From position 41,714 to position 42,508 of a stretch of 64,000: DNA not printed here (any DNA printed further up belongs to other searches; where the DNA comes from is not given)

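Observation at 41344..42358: Two tandem paralogous secreted His/Cys-motif proteins of no recognisable family head the copC / copC-copD operon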

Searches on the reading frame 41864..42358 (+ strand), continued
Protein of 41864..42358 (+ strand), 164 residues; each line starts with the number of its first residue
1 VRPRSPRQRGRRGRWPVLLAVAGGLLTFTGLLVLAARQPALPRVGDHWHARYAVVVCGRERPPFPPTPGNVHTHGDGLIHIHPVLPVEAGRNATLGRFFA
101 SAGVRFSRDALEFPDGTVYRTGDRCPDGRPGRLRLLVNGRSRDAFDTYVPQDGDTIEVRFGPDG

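Call 31: fold_search(model_id=the predicted structure, library=pdb)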
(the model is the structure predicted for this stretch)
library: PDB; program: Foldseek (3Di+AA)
matches with E <= 10: 144; with E <= 0.001: 0
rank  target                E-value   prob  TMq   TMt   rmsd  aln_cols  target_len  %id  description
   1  4kki                  1.6e-02  0.99  0.38  0.17   8.3       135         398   12  Crystal Structure of Haptocorrin in Complex with CNCbl (released 2013-07-17)
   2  4zrp_A                1.7e-02  0.99  0.39  0.18   7.8       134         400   15  TC:CD320 (released 2016-07-20)
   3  7qbf_A                1.8e-02  0.99  0.39  0.17   6.8       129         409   16  TC:CD320 in complex with nanobody TC-Nb34 (released 2022-03-16)
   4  4zrp_B                1.8e-02  0.99  0.39  0.18   7.8       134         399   15  TC:CD320 (released 2016-07-20)
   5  5np4                  2.4e-02  0.99  0.39  0.56   6.6       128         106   15  Beta domain of human transcobalamin bound to cyanocobalamin (released 2017-09-27)
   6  8ixt                  2.7e-02  0.98  0.39  0.18   6.3       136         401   16  Rat Transcobalamin in Complex with Glutathionylcobalamin (released 2024-05-22)
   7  7qbg_C                2.7e-02  0.97  0.38  0.18   7.7       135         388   17  TC:CD320 in complex with nanobody TC-Nb4 (released 2022-03-16)
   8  7qbg_A                3.1e-02  0.98  0.39  0.19   7.1       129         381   16  TC:CD320 in complex with nanobody TC-Nb4 (released 2022-03-16)
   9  8ixu                  3.2e-02  0.99  0.40  0.18   6.2       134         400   14  Rat Transcobalamin in Complex with Cobalamin (released 2024-05-22)
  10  2v3n                  3.2e-02  0.98  0.39  0.18   7.6       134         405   15  Crystallographic analysis of upper axial ligand substitutions in cobalamin bound to transcobalamin (released 2007-10-30)
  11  5no0                  4.9e-02  0.97  0.38  0.55   6.8       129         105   15  Beta domain of human transcobalamin in apo form (released 2017-09-27)
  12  2pmv_A                8.7e-02  0.90  0.37  0.18   6.7       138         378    9  Crystal Structure of Human Intrinsic Factor- Cobalamin Complex at 2.6 A Resolution (released 2007-10-30)
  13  2bb5_A                9.2e-02  0.92  0.40  0.18   7.6       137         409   15  Structure of Human Transcobalamin in complex with Cobalamin (released 2006-04-04)
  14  7qbe_C                9.8e-02  0.95  0.39  0.18   6.2       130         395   15  TC:CD320 in complex with nanobody TC-Nb11 (released 2022-03-16)
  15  2bb6_A                1.5e-01  0.89  0.38  0.17   4.1       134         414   15  Structure of Cobalamin-complexed Bovine Transcobalamin in Monoclinic Crystal Form (released 2006-04-04)
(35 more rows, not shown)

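Call 32: search_solved_structures(query=A2, max_evalue=10, show_alignments=2)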
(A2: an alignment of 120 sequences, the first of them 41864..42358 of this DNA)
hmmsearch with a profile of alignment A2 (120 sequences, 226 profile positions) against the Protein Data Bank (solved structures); distinct sequences matched with E-value up to 10: 1.
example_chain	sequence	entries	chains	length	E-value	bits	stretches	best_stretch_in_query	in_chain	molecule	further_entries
1f0z_A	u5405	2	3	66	0.97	12.3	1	112-165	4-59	THIS PROTEIN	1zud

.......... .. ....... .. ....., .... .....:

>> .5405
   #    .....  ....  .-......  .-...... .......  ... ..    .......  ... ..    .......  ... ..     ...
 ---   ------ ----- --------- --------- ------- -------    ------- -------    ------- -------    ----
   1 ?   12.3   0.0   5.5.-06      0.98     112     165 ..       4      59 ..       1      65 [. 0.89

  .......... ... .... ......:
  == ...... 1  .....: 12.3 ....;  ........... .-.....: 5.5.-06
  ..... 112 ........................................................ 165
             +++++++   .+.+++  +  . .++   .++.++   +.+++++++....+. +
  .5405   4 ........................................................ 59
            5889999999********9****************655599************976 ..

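Call 37: find_related_loci(query=A3, collection=genome_contigs, flank=8000)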
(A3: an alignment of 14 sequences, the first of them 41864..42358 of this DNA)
Query A3 (164 aa) in genome_contigs; peptide patterns used: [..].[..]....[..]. (x = any residue, [..] = any of these).
336 stretches matched a pattern; 323 encode a relative of the query (tblastn E <= 1e-3); the best 80 are kept; 80 distinct loci.
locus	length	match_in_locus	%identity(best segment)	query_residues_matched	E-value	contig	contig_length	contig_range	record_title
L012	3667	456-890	62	15-161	2e-58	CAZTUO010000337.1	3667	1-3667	MAG TPA_asm: uncultured Nitrospira sp. isolate binchicken_co30_85 genome assembly, contig: NODE_12650_length_3667_cov_2.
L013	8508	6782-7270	60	1-162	1e-56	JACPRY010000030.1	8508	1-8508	MAG: Armatimonadetes bacterium isolate NC_groundwater_691_Ag_S-0.2um_64_11 S36_SO-2_scaffold_16668, whole genome shotgun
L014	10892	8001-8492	51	1-164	4e-53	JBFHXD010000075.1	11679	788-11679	MAG: Candidatus Methylomirabilales bacterium isolate Mix_sand09.2021.07.Z.47 k141_2005390_length_11679_cov_12.3522, whol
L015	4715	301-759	56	14-163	4e-53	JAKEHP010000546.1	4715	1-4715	MAG: Candidatus Methylomirabilota bacterium isolate PMV_7_maxbin.006 PMV_7_maxbin.006.k101_966449, whole genome shotgun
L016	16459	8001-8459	54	12-160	4e-48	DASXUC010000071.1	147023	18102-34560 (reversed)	MAG TPA_asm: bacterium isolate SMAG_U4708 k141_609465, whole genome shotgun sequence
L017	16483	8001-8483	54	2-164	2e-47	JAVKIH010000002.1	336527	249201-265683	MAG: Candidatus Geohabitans tengchongensis isolate JZ-2_201803_bins_100 JZ-2_201803_bins_100_scaffold_2, whole genome sh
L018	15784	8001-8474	47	4-160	9e-45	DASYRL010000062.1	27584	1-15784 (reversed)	MAG TPA_asm: bacterium isolate SMAG_U4510 k141_664407, whole genome shotgun sequence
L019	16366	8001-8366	55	42-163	3e-41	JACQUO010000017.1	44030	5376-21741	MAG: Chloroflexi bacterium isolate NC_groundwater_1439_Ag_S-0.65um_65_67 S_p65_S5_coassembly_k141_2939738, whole genome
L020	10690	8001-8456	43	15-160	8e-41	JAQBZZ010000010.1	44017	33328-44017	MAG: Chloroflexota bacterium isolate casp150-mb.79 NODE_2231_length_44017_cov_0.085705, whole genome shotgun sequence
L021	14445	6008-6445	52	18-161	3e-37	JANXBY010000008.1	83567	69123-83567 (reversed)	MAG: Armatimonadota bacterium isolate SKYB51 k141_53672, whole genome shotgun sequence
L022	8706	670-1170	40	4-161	5e-38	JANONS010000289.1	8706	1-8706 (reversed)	MAG: Armatimonadota bacterium isolate VAR_43_metabat_323 VAR_43_k141_522667, whole genome shotgun sequence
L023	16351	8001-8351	47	41-157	3e-37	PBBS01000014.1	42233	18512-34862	MAG: Chloroflexota bacterium isolate SP4220 118358, whole genome shotgun sequence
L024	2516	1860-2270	42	25-161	8e-36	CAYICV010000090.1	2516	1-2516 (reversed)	MAG TPA_asm: Candidatus Woesearchaeota archaeon isolate ERP119705_co17_993 genome assembly, contig: NODE_96252_length_25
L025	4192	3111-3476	58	38-160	8e-36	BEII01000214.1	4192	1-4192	Bacterium HR32 DNA, contig: NODE_6109_214, isolate: HRbin32, whole genome shotgun sequence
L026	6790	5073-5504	51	15-160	2e-35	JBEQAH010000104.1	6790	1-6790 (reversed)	MAG: bacterium isolate 03V1_S199.semibin_refined.081 NODE_6843_length_6790_cov_2.954225, whole genome shotgun sequence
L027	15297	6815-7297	47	4-160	4e-35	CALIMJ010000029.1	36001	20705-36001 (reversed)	MAG: uncultured bacterium isolate S1_Bin_METABAT__12_1 genome assembly, contig: c_000000566103, whole genome shotgun seq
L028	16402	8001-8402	47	20-158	4e-35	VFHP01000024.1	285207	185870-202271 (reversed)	MAG: SAR202 cluster bacterium isolate OSU_TB57 TB57_024, whole genome shotgun sequence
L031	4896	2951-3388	41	18-160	3e-33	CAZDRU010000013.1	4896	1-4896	MAG TPA_asm: uncultured Dehalococcoidia bacterium isolate SRP092796_co4_679 genome assembly, contig: k141_3892268, whole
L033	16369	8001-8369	46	43-160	1e-32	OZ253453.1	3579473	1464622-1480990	MAG: Dehalococcoidia bacterium isolate 43ccb18f-af08-49d2-9d38-583f6829fde5 genome assembly, chromosome: 1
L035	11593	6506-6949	41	19-161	1e-30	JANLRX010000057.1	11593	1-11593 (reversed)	MAG: Chloroflexota bacterium isolate OTE_25_metabat_74 OTE_25_k141_1602996, whole genome shotgun sequence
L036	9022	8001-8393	46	40-162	8e-31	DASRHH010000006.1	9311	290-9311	MAG TPA_asm: Dehalococcoidia bacterium isolate SMAG_U10079 k141_2310685, whole genome shotgun sequence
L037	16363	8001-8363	43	43-160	3e-30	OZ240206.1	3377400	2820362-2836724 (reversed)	MAG: Dehalococcoidia bacterium isolate 2e453fae-0281-4c22-a0b3-57af5dde5db4 genome assembly, chromosome: 1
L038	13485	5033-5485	36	15-162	9e-29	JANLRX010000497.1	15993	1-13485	MAG: Chloroflexota bacterium isolate OTE_25_metabat_74 OTE_25_k141_4419993, whole genome shotgun sequence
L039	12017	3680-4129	41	35-163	2e-28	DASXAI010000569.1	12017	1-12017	MAG TPA_asm: Acidimicrobiales bacterium isolate SMAG_U3761 k141_1548816, whole genome shotgun sequence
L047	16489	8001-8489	37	15-164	1e-26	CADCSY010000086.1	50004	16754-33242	MAG: uncultured Acidimicrobiales bacterium isolate AVDCRST_MAG20 genome assembly, contig: NODE46, whole genome shotgun s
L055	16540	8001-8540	34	7-163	1e-24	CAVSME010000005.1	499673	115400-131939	MAG: uncultured Acidimicrobiales bacterium isolate MFD04944.bin.1.57 genome assembly, contig: contig_14762, whole genome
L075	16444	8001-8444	40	36-164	3e-22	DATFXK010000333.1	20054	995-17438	MAG TPA_asm: Acidimicrobiia bacterium isolate SMAG_U9515 k141_13662349, whole genome shotgun sequence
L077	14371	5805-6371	34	6-164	3e-22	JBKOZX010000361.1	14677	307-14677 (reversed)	MAG: Actinomycetota bacterium isolate GB_HAYS_MAG_00023 GB_HAYS_000000058410, whole genome shotgun sequence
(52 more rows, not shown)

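Call 46: find_encoding_contigs(protein=P0025, flank=6000, max_places=2)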
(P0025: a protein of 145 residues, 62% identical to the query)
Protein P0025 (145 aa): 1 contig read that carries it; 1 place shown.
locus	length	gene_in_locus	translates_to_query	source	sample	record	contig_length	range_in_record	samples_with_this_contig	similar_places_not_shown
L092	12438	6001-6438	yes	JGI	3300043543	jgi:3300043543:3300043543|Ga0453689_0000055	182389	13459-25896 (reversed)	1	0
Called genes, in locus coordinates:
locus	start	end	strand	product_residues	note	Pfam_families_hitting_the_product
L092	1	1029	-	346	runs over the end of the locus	-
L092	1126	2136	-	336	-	PF11258:DUF3048, PF17479:DUF3048_C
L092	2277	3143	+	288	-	PF13468:Glyoxalase_3, PF13669:Glyoxalase_4 (faint)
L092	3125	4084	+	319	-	PF00296:Bac_luciferase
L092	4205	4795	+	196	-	PF01810:LysE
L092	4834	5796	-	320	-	PF00092:VWA, PF13519:VWA_2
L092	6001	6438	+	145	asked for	-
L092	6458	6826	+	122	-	PF04234:CopC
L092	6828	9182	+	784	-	PF04234:CopC, PF05425:CopD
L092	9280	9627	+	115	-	-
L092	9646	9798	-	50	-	-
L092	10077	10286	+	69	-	-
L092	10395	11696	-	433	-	PF00005:ABC_tran, PF13304:AAA_21 (faint), PF09821:AAA_assoc_C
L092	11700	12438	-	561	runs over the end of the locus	PF00528:BPD_transp_1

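Call 48: search_protein_families(library=pfam, proteins=[L012:971-1426:+, L015:920-1894:+, L022:1173-1586:+, L033:6399-7568:+, L033:8385-9422:+, L035:5228-6448:+, L036:8411-9022:+, L037:6799-7710:+, L037:8378-8668:+, L031:1899-2816:+], max_evalue=0.001)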
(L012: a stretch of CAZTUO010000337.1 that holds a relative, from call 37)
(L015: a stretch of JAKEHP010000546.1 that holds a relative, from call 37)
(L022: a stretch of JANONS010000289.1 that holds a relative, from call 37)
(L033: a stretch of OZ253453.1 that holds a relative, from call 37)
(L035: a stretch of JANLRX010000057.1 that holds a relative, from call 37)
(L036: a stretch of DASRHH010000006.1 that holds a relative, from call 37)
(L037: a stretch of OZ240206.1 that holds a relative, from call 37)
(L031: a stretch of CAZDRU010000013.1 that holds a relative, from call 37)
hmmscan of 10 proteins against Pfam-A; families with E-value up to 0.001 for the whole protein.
L012:971-1426:+ (151 aa): 0 families

L015:920-1894:+ (324 aa): 8 families
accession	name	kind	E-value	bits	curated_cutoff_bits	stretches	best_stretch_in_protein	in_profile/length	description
PF02239.22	Cytochrom_D1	-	2.3e-18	66.3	25.5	2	150-234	39-122/368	Cytochrome D1 heme domain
PF21783.3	YNCE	-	2.4e-18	67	27.1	1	25-320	32-331/339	YNCE-like beta-propeller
PF10282.15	Lactonase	-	1.6e-14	54.3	21.7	1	110-306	148-324/344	Lactonase, 7-bladed beta-propeller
PF25174.1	Beta-prop_THOC3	-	1.9e-13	50.5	305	1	163-274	63-172/272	THOC3 beta-propeller domain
PF23414.1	Beta-prop_EML_2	-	9.3e-10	38.8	90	1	193-273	3-81/266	Echinoderm microtubule-associated protein second beta-propeller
PF08450.18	SGL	-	5.3e-08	33.2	26.3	1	160-270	104-221/246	SMP-30/Gluconolactonase/LRE-like region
PF22701.2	Mala_s_1-like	-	3.6e-05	24.1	27.5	1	152-275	4-130/195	Mal s 1 allergenic protein-like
PF16819.11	DUF5074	-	0.00018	21.1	27.2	0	169-255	117-208/353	Domain of unknown function (DUF5074)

L022:1173-1586:+ (137 aa): 0 families

L033:6399-7568:+ (389 aa): 1 family
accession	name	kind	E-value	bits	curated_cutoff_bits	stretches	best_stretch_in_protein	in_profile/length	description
PF09678.15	Caa3_CtaG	-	9.4e-59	199.1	27.7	1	105-346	1-235/237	Cytochrome c oxidase caa3 assembly factor (Caa3_CtaG)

L033:8385-9422:+ (345 aa): 7 families
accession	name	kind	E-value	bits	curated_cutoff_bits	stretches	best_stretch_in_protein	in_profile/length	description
PF01370.27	Epimerase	-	4e-43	148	20.9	1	5-225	2-240/240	NAD dependent epimerase/dehydratase family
PF16363.11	GDP_Man_Dehyd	-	9.5e-25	88.2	27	1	5-301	1-323/332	GDP-mannose 4,6 dehydratase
PF01073.25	3Beta_HSD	-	1.5e-22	80.4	22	1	5-212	1-230/280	3-beta hydroxysteroid dehydrogenase/isomerase family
PF13460.12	NAD_binding_10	-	2.7e-14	53.9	27.2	1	8-163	1-146/184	NAD(P)H-binding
PF04321.23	RmlD_sub_bind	-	6.3e-13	48.9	27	1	4-150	3-141/287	RmlD substrate binding domain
PF07993.18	NAD_binding_4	-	1.5e-10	41.1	20.1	1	41-168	60-212/258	Male sterility protein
PF02719.21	Polysacc_synt_2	-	1.1e-06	28.5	20.2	1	44-110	52-128/293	Polysaccharide biosynthesis protein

L035:5228-6448:+ (406 aa): 1 family
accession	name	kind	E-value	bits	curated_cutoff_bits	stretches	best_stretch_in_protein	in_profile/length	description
PF00144.29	Beta-lactamase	-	2.6e-61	208.1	27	1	50-396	7-323/329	Beta-lactamase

L036:8411-9022:+ (204 aa): 1 family
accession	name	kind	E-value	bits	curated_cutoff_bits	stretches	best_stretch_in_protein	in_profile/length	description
PF00174.25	Oxidored_molyb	-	1.9e-41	141.9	24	1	40-186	2-169/169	Oxidoreductase molybdopterin binding domain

L037:6799-7710:+ (303 aa): 1 family
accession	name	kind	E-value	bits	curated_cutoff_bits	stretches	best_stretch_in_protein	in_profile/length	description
PF01259.24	SAICAR_synt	-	6.8e-75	252.3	20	1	11-269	2-230/233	SAICAR synthetase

L037:8378-8668:+ (96 aa): 1 family
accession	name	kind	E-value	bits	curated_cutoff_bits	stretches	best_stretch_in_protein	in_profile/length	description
PF02700.19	PurS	-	6e-29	100.5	22.2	1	13-88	2-77/77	Phosphoribosylformylglycinamidine (FGAM) synthase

L031:1899-2816:+ (305 aa): 1 family
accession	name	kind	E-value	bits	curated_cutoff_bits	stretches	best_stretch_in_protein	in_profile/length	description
PF01259.24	SAICAR_synt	-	3.4e-72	243.4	20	1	13-267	2-228/233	SAICAR synthetase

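Call 49: search_protein_families(library=pfam, proteins=[L038:4658-6244:+, L038:6351-7055:+, L014:6886-7722:+, L014:8895-10523:+, L023:8773-9576:+, L023:9583-10449:+, L028:8855-9673:+, L027:5710-6189:+, L020:8850-9770:+, L036:7317-7580:+], max_evalue=0.001)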
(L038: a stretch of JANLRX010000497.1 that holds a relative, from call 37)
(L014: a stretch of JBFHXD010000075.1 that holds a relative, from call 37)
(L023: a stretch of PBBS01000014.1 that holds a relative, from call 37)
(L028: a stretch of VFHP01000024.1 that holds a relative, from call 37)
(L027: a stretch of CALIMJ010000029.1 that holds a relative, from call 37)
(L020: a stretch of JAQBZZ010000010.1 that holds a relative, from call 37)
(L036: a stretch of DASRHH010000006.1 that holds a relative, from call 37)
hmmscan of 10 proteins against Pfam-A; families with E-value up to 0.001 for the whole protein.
L038:4658-6244:+ (528 aa): 2 families
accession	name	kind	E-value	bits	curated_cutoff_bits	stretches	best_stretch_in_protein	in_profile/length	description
PF13473.12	Cupredoxin_1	-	1.5e-16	60.7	27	1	431-527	17-104/104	Cupredoxin-like domain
PF00127.26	Copper-bind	-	4.3e-08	33.9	21.2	1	442-527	10-98/99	Copper binding proteins, plastocyanin/azurin family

L038:6351-7055:+ (234 aa): 1 family
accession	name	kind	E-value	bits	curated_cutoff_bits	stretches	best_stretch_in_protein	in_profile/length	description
PF13189.12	Cytidylate_kin2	-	1.9e-39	136.1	28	1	3-212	1-176/176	Cytidylate kinase-like family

L014:6886-7722:+ (278 aa): 2 families
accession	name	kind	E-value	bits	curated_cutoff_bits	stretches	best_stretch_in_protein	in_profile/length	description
PF00950.22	ABC-3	-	1.5e-31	110.3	20.1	1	5-265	2-256/258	ABC 3 transport family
PF01032.23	FecCD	-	1.3e-09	38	26.5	1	42-265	80-309/311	FecCD transport family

L014:8895-10523:+ (542 aa): 1 family
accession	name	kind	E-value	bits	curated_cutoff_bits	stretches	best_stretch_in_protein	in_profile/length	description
PF05425.18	CopD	-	9.4e-20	71.4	32.1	1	195-297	2-105/105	Copper resistance protein D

L023:8773-9576:+ (267 aa): 2 families
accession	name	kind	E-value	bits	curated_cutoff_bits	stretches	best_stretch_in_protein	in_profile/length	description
PF00398.26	RrnaAD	-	6.9e-53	179.9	24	1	12-264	5-261/263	Ribosomal RNA adenine dimethylase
PF13649.12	Methyltransf_25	-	4.3e-05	24.6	27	1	41-103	1-64/97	Methyltransferase domain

L023:9583-10449:+ (288 aa): 2 families
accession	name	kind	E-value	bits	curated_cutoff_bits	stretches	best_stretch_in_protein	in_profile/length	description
PF00288.32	GHMP_kinases_N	-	3.2e-17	62.9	22.3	1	62-137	1-84/87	GHMP kinases N terminal domain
PF08544.19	GHMP_kinases_C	-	0.00091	20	21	0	223-267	33-79/85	GHMP kinases C terminal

L028:8855-9673:+ (272 aa): 4 families
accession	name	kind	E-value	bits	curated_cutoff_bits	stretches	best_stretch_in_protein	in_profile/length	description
PF00398.26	RrnaAD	-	1.7e-60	204.8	24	1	12-260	3-255/263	Ribosomal RNA adenine dimethylase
PF01135.25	PCMT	-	0.00012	22.3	20.3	1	9-141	42-176/210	Protein-L-isoaspartate(D-aspartate) O-methyltransferase (PCMT)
PF13649.12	Methyltransf_25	-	0.00014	22.9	27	1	43-126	1-87/97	Methyltransferase domain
PF08241.18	Methyltransf_11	-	0.00077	20.5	21.2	0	44-95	1-52/95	Methyltransferase domain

L027:5710-6189:+ (159 aa): 0 families

L020:8850-9770:+ (306 aa): 4 families
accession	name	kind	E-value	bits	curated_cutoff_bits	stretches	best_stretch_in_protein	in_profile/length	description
PF00398.26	RrnaAD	-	3.5e-52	177.6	24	1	47-299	4-260/263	Ribosomal RNA adenine dimethylase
PF13649.12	Methyltransf_25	-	1.8e-06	29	27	1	77-133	1-60/97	Methyltransferase domain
PF08241.18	Methyltransf_11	-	0.00022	22.3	21.2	1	78-130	1-53/95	Methyltransferase domain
PF05833.16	NFACT_N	-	0.00057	19.2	31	1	241-302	180-238/456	NFACT N-terminal and middle domains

L036:7317-7580:+ (87 aa): 0 families
